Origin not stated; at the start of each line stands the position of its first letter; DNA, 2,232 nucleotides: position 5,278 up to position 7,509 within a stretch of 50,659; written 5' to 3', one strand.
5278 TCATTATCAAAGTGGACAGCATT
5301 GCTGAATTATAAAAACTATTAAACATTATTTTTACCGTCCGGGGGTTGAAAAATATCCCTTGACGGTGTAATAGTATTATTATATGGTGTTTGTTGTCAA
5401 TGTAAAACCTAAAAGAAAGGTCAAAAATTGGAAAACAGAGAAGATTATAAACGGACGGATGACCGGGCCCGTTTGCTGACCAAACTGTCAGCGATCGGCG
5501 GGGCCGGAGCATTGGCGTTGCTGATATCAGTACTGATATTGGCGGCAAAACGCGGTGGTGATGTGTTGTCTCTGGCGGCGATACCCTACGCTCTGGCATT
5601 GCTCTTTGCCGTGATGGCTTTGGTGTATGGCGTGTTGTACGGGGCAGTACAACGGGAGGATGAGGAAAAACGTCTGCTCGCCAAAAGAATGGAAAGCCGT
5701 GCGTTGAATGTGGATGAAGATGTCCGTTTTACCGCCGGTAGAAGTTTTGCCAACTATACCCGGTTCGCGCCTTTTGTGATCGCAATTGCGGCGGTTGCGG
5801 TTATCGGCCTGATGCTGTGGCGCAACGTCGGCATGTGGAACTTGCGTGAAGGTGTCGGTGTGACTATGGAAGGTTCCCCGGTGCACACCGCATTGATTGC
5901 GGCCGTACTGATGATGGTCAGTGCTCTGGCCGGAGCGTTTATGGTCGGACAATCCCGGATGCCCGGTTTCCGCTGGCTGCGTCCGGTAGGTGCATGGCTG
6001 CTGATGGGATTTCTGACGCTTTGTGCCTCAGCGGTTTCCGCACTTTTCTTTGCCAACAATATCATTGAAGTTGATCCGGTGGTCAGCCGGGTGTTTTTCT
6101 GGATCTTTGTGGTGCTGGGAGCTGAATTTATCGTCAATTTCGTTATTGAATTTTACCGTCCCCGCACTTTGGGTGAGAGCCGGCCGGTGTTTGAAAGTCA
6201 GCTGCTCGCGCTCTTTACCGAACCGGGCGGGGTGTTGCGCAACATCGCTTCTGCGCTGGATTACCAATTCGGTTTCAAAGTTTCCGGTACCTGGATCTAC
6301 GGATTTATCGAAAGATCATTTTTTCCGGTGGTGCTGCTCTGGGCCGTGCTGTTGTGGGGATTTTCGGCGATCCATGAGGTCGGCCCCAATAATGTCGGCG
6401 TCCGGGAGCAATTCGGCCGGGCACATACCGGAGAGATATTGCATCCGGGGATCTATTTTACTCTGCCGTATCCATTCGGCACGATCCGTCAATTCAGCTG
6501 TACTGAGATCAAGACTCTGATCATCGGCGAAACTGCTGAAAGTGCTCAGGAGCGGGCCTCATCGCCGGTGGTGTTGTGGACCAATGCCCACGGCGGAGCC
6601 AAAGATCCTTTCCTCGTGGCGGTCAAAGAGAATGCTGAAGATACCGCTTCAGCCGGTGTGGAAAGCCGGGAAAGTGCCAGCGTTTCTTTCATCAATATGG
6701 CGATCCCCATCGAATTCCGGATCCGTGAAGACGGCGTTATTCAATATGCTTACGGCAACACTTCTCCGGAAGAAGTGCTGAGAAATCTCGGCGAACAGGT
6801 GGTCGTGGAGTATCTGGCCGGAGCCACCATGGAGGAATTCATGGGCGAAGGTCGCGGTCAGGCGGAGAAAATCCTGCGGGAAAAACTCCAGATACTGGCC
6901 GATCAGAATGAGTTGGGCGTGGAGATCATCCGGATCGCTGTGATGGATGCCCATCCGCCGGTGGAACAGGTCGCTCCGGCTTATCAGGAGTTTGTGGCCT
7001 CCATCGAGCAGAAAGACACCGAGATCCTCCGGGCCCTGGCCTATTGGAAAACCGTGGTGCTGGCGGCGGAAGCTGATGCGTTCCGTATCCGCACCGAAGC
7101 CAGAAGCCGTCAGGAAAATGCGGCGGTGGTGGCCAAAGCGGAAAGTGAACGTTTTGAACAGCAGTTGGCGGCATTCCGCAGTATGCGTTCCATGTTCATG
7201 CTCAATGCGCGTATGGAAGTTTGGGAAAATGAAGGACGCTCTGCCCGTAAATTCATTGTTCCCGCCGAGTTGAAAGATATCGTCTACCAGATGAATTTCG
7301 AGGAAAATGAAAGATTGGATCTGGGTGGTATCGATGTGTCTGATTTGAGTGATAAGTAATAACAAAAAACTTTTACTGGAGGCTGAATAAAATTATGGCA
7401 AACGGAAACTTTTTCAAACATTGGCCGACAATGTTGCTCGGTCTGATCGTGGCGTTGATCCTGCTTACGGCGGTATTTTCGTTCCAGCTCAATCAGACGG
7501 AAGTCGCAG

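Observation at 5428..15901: Seven-gene operon: three SPFH/band-7 proteins, a His-rich P1B metal ATPase, an ABC-2 exporter and an orphan protein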

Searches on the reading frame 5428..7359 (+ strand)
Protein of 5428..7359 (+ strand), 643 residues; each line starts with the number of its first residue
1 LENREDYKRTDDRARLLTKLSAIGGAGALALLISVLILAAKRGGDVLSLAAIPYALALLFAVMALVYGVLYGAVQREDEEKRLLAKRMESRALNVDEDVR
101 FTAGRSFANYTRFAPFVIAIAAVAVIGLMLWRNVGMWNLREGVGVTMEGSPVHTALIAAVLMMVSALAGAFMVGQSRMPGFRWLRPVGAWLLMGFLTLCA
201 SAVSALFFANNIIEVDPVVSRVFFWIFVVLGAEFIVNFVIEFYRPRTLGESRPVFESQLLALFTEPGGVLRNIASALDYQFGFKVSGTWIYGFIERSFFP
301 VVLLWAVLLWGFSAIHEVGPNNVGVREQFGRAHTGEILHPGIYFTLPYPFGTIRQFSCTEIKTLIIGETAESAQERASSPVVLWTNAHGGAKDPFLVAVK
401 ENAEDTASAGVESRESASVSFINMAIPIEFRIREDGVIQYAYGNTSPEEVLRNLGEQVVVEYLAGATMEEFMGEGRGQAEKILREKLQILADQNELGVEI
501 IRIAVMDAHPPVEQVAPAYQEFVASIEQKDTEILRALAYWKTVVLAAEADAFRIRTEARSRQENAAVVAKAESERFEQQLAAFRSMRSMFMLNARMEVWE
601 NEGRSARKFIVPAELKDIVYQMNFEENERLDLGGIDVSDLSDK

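Call 3: search_protein_families(library=pfam, proteins=[window:5428-7359:+], max_evalue=0.01)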
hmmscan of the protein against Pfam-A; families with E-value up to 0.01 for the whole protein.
window:5428-7359:+ (643 aa): 1 family
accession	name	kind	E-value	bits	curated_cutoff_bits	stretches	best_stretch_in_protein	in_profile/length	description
PF01145.31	Band_7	-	2.1e-10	41.4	23.6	1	317-536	2-172/176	SPFH domain / Band 7 family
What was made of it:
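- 5428..7359 (+): g1: 643-aa fusion of a 7-TM N-terminal domain with an HflK-like SPFH domain. First gene of module A. Band_7 at residues 317-536 (call 3).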

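Call 4: search_protein_families(library=ncbifam, proteins=[window:5428-7359:+], max_evalue=0.01)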
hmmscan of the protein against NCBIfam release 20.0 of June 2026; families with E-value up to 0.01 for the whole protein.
window:5428-7359:+ (643 aa): 2 families
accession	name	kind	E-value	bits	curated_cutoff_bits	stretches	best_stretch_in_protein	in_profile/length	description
TIGR01933.1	hflK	equivalog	1.1e-20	74.2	159.4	1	320-587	6-223/261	FtsH protease activity modulator HflK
NF008181.0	PRK10930.1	equivalog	4.8e-10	38.8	660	1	404-590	141-322/419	FtsH protease activity modulator HflK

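Call 23: search_solved_structures(query=window:5428-7356:+, max_evalue=0.01)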
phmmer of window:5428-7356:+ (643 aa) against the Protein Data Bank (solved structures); distinct sequences matched with E-value up to 0.01: 3.
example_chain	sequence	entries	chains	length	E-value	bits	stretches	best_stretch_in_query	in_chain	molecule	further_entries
7vhq_E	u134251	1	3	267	8.2e-10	41.1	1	404-608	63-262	Protein HflK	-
7vhp_E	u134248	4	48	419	2.3e-09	39.6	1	404-610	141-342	Protein HflK | Modulator of FtsH protease HflK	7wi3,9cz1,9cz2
9paw_XA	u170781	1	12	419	9.5e-09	37.6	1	404-610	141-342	Protein HflK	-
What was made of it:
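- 5428..7359 (+): Best PDB sequence match is E. coli HflK (call 23).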

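Call 94: search_dna_similar(query=window:5428-7356:+, collection=plasmids, mode=protein, max_evalue=0.001, max_rows=25)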
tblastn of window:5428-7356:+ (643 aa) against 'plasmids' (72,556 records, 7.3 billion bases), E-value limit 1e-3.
Records with a match: 32; places in all: 32; records where one place covers at least 80% of the query: 0.
Best place of each record, by identity: <60% 32.
By first word of the organism name: Escherichia 8; Rhizobium 7; Burkholderia 2; Ralstonia 2; Azospirillum 2; Persicobacter 2; Klebsiella 1; Paraburkholderia 1; Pontibacillus 1; Tistrella 1; and 5 more.
By predicted mobility (MOB-suite, as given by PLSDB): non-mobilizable 27; conjugative 4; mobilizable 1.
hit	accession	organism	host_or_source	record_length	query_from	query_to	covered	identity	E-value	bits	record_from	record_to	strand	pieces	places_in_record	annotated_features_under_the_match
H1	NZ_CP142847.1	Klebsiella aerogenes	mulberry,mulberry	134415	226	587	56%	24.5%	3e-16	91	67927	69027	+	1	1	protease modulator HflK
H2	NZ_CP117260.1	Rhizobium tumorigenes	Rubus sp.,pure bacterial culture,Aerial ...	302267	228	591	57%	23.1%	2e-18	98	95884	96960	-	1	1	protease modulator HflK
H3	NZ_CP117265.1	Rhizobium tumorigenes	Rubus sp.,pure bacterial culture,Aerial ...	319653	228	591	57%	23.1%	3e-16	91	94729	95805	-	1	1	protease modulator HflK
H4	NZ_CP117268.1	Rhizobium rhododendri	Rhododendron sp.,pure bacterial ...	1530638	219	591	58%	22.3%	1e-15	89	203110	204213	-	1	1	record has no annotation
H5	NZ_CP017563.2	Paraburkholderia sprentiae WSM5005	Lebeckia ambigua,root nodule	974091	206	584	59%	21.9%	7e-16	90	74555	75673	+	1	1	protease modulator HflK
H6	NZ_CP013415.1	Burkholderia ubonensis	soil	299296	254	639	60%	21.0%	3e-9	68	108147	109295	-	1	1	protease modulator HflK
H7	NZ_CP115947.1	Ralstonia solanacearum MolK2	Musa sp.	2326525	301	574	43%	28.4%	1e-8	66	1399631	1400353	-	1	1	record has no annotation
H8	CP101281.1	Burkholderia sp. FXe9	bacteria,soil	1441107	254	635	59%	20.2%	2e-10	72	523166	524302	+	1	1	protease modulator HflK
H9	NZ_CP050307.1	Rhizobium lusitanum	Oxytropis pumilio,cell culture,root ...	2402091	227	511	44%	26.9%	9e-13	80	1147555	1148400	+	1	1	none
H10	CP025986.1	Ralstonia solanacearum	Cucurbita maxima,culture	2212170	311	574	41%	27.3%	2e-7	62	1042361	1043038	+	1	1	hflK: FtsH protease activity modulator HflK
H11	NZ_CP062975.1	Pontibacillus sp. ALD_SL1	mangrove mud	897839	302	611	48%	22.6%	6e-13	80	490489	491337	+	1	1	hflK: FtsH protease activity modulator HflK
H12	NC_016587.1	Azospirillum lipoferum 4B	-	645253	308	619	49%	22.2%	2e-8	66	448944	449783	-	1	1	hflK: FtsH protease activity modulator HflK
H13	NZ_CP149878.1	Rhizobium sp. T1473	Medicago sativa,Cell Culture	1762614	229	511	44%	24.1%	1e-14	86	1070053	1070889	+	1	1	none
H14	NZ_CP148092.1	Rhizobium sp. T1470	Medicago sativa,cell culture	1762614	229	511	44%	24.1%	1e-14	86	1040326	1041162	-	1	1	none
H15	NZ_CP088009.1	Rhizobium sp. T136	Melilotus albus,Cell culture,root nodule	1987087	229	511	44%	24.1%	2e-14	85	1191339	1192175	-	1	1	none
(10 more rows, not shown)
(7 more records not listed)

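Call 95: get_annotated_region(hit=H1, flank=9000)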
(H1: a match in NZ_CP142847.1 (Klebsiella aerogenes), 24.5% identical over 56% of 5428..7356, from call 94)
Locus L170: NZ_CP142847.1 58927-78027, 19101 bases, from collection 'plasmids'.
description: Klebsiella aerogenes strain YD-K10 plasmid pYD-K10_1, complete sequence
organism: Klebsiella aerogenes (NCBI taxid 548)
taxonomy: Bacteria; Pseudomonadota; Gammaproteobacteria; Enterobacterales; Enterobacteriaceae; Klebsiella; Klebsiella aerogenes
host: -; source: mulberry,mulberry; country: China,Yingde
typing (MOB-suite, as given by PLSDB): conjugative; replicon rep_cluster_2077; relaxase MOBF; mating-pair formation MPF_F
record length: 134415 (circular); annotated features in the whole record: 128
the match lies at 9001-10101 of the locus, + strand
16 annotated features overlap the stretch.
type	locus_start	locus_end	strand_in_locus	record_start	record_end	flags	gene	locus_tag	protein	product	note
CDS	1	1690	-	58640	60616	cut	-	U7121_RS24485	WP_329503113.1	alkyl sulfatase dimerization domain-containing protein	-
CDS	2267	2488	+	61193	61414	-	-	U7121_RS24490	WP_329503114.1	hypothetical protein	-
CDS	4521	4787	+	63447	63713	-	-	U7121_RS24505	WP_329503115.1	YdgH/BhsA/McbA-like domain containing protein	-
CDS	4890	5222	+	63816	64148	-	-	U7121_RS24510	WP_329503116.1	cupin domain-containing protein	-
CDS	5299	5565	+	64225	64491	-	-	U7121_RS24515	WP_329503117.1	YdgH/BhsA/McbA-like domain containing protein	-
CDS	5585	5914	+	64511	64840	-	-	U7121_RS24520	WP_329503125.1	carboxymuconolactone decarboxylase family protein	-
CDS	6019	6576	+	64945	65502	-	-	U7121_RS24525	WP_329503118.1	TetR/AcrR family transcriptional regulator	GO:0006355 - regulation of DNA-templated transcription [Evidence IEA]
CDS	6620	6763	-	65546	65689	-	-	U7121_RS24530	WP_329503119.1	hypothetical protein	-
CDS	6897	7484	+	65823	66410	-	-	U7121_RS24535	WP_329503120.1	DUF4198 domain-containing protein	-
CDS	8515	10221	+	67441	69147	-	-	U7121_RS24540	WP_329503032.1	protease modulator HflK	-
CDS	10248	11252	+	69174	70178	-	-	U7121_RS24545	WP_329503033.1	protease modulator HflC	-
CDS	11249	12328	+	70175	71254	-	-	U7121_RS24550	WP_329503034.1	protease modulator HflK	-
CDS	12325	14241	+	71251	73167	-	-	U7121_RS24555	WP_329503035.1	cation-translocating P-type ATPase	-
CDS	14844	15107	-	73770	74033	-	-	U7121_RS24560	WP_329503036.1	hypothetical protein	-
CDS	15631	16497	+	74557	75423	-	-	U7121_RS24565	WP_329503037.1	hypothetical protein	-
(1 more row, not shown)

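Call 96: get_annotated_region(hit=H2, flank=9000)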
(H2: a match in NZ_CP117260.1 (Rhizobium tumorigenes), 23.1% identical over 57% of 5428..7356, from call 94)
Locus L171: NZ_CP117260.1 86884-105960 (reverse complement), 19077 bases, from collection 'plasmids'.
description: Rhizobium tumorigenes strain 1078 plasmid unnamed3, complete sequence
organism: Rhizobium tumorigenes (NCBI taxid 2041385)
taxonomy: Bacteria; Pseudomonadota; Alphaproteobacteria; Hyphomicrobiales; Rhizobiaceae; Rhizobium; Rhizobium tumorigenes
host: -; source: Rubus sp.,pure bacterial culture,Aerial tumor; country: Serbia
typing (MOB-suite, as given by PLSDB): non-mobilizable
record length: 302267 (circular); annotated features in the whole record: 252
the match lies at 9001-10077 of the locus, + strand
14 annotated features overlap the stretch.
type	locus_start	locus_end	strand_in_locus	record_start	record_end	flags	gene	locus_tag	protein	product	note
CDS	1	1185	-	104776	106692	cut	-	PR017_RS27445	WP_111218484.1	PAS domain-containing sensor histidine kinase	-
CDS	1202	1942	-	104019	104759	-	-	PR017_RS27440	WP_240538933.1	helix-turn-helix domain-containing protein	GO:0006355 - regulation of DNA-templated transcription [Evidence IEA]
CDS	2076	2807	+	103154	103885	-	-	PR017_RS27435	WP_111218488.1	response regulator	GO:0000160 - phosphorelay signal transduction system [Evidence IEA]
CDS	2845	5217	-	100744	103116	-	-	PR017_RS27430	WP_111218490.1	phosphoketolase family protein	-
CDS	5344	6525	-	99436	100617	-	-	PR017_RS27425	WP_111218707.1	acetate/propionate family kinase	-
CDS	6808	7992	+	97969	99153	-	fdhA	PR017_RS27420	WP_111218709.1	formaldehyde dehydrogenase, glutathione-independent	GO:0046292 - formaldehyde metabolic process [Evidence IEA]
CDS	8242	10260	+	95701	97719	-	-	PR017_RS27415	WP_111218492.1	protease modulator HflK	-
CDS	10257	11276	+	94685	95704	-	-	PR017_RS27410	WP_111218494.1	SPFH domain-containing protein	-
CDS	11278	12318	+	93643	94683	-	-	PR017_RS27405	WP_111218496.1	SPFH domain-containing protein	-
CDS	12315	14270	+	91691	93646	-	-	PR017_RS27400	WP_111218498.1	heavy metal translocating P-type ATPase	-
CDS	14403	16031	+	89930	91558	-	-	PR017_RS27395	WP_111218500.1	Na+/H+ antiporter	GO:1902600 - proton transmembrane transport [Evidence IEA]; GO:0006885 - regulation of pH [Evidence IEA]; GO:0006814 - ...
CDS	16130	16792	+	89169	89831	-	-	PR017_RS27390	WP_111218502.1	DUF2161 family putative PD-(D/E)XK-type phosphodiesterase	-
CDS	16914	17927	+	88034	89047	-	rsgA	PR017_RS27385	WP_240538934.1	ribosome small subunit-dependent GTPase A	GO:0006412 - translation [Evidence IEA]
CDS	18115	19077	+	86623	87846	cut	-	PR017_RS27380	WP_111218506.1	MFS transporter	GO:0055085 - transmembrane transport [Evidence IEA]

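Call 105: get_annotated_region(hit=H5, flank=7000)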
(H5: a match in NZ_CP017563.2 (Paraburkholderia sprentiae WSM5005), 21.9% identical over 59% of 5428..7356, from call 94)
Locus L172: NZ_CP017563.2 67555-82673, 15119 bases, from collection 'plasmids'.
description: Paraburkholderia sprentiae WSM5005 plasmid pl1WSM5005, complete sequence
organism: Paraburkholderia sprentiae WSM5005 (NCBI taxid 754502)
taxonomy: Bacteria; Pseudomonadota; Betaproteobacteria; Burkholderiales; Burkholderiaceae; Paraburkholderia; Paraburkholderia sprentiae; Paraburkholderia sprentiae WSM5005
host: -; source: Lebeckia ambigua,root nodule; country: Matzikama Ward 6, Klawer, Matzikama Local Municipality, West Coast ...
typing (MOB-suite, as given by PLSDB): non-mobilizable
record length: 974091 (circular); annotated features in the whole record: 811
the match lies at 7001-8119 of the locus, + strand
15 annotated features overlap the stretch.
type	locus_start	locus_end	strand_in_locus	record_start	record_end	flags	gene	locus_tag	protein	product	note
CDS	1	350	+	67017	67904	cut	-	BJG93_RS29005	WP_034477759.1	zinc ABC transporter substrate-binding protein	-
CDS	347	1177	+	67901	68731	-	-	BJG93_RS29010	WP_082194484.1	metal ABC transporter ATP-binding protein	-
CDS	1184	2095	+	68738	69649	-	-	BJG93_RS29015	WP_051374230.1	metal ABC transporter permease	GO:0030001 - metal ion transport [Evidence IEA]; GO:0055085 - transmembrane transport [Evidence IEA]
CDS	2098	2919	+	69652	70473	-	-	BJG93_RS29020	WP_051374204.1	metal ABC transporter permease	GO:0055085 - transmembrane transport [Evidence IEA]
CDS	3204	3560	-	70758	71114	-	-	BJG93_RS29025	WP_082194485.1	hypothetical protein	-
CDS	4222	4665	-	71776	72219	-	-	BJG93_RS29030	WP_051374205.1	hypothetical protein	-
CDS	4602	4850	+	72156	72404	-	-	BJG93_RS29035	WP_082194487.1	DUF2946 domain-containing protein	-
CDS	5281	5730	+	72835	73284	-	-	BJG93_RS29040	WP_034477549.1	copper chaperone PCu(A)C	-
CDS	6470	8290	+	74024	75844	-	-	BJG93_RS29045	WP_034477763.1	protease modulator HflK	-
CDS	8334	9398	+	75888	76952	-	-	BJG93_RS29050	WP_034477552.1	protease modulator HflC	-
CDS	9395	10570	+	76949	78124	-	-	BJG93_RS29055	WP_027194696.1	SPFH domain-containing protein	-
CDS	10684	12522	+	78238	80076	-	-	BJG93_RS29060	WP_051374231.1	cation-translocating P-type ATPase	-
CDS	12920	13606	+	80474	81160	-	-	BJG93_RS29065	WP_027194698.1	GntR family transcriptional regulator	-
CDS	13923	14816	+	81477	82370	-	-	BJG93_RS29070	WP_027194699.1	alpha/beta fold hydrolase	-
CDS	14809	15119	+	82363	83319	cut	-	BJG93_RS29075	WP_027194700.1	flavin reductase family protein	-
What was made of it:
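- One lies next to a znuABC-like zinc importer and a PCu(A)C copper chaperone (call 105). One proteobacterial module A lies beside a PCu(A)C copper chaperone gene (call 105).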

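Call 106: get_annotated_region(hit=H6, flank=7000)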
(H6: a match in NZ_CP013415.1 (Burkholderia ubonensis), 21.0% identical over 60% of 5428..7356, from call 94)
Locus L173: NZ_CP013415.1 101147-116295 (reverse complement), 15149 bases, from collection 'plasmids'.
description: Burkholderia ubonensis strain MSMB2035 plasmid pMSMB2035, complete sequence
organism: Burkholderia ubonensis (NCBI taxid 101571)
taxonomy: Bacteria; Pseudomonadota; Betaproteobacteria; Burkholderiales; Burkholderiaceae; Burkholderia; Burkholderia ubonensis
host: -; source: soil; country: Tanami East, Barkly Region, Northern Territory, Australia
typing (MOB-suite, as given by PLSDB): conjugative; replicon rep_cluster_430; relaxase MOBF,MOBP; mating-pair formation MPF_F
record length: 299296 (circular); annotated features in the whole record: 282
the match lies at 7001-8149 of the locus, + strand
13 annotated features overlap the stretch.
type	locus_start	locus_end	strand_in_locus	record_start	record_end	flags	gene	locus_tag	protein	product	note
CDS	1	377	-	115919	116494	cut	-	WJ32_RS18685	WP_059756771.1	hypothetical protein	-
CDS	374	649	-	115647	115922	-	-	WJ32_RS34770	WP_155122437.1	hypothetical protein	-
CDS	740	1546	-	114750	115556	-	-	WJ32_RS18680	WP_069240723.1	IS5 family transposase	-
CDS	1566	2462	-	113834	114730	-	-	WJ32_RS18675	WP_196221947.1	hypothetical protein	-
CDS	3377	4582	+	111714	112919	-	-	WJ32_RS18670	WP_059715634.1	IS110 family transposase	-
CDS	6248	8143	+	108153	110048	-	-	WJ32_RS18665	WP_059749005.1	protease modulator HflK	-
CDS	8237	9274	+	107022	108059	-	-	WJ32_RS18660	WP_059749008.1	protease modulator HflC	-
CDS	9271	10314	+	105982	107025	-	-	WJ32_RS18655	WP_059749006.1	SPFH domain-containing protein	-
CDS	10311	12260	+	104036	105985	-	-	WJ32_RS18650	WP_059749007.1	cation-translocating P-type ATPase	-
CDS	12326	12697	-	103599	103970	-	-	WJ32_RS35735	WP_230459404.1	hypothetical protein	-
CDS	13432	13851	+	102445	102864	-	-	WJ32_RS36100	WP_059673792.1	transposase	-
CDS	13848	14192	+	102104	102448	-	tnpB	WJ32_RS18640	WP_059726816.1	IS66 family insertion sequence element accessory protein TnpB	-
CDS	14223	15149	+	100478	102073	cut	-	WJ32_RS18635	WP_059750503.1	IS66 family transposase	-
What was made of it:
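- The trio travels with a P1B ATPase on proteobacterial plasmids, next to transposases and IS elements (calls 95, 106).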

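Call 107: get_annotated_region(hit=H9, flank=7000)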
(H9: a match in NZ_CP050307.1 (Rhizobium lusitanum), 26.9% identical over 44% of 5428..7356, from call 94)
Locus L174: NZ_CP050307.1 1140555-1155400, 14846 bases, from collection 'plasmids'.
description: Rhizobium lusitanum strain 629 plasmid p_1, complete sequence
organism: Rhizobium lusitanum (NCBI taxid 293958)
taxonomy: Bacteria; Pseudomonadota; Alphaproteobacteria; Hyphomicrobiales; Rhizobiaceae; Rhizobium; Rhizobium lusitanum
host: -; source: Oxytropis pumilio,cell culture,root nodule; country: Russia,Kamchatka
typing (MOB-suite, as given by PLSDB): non-mobilizable
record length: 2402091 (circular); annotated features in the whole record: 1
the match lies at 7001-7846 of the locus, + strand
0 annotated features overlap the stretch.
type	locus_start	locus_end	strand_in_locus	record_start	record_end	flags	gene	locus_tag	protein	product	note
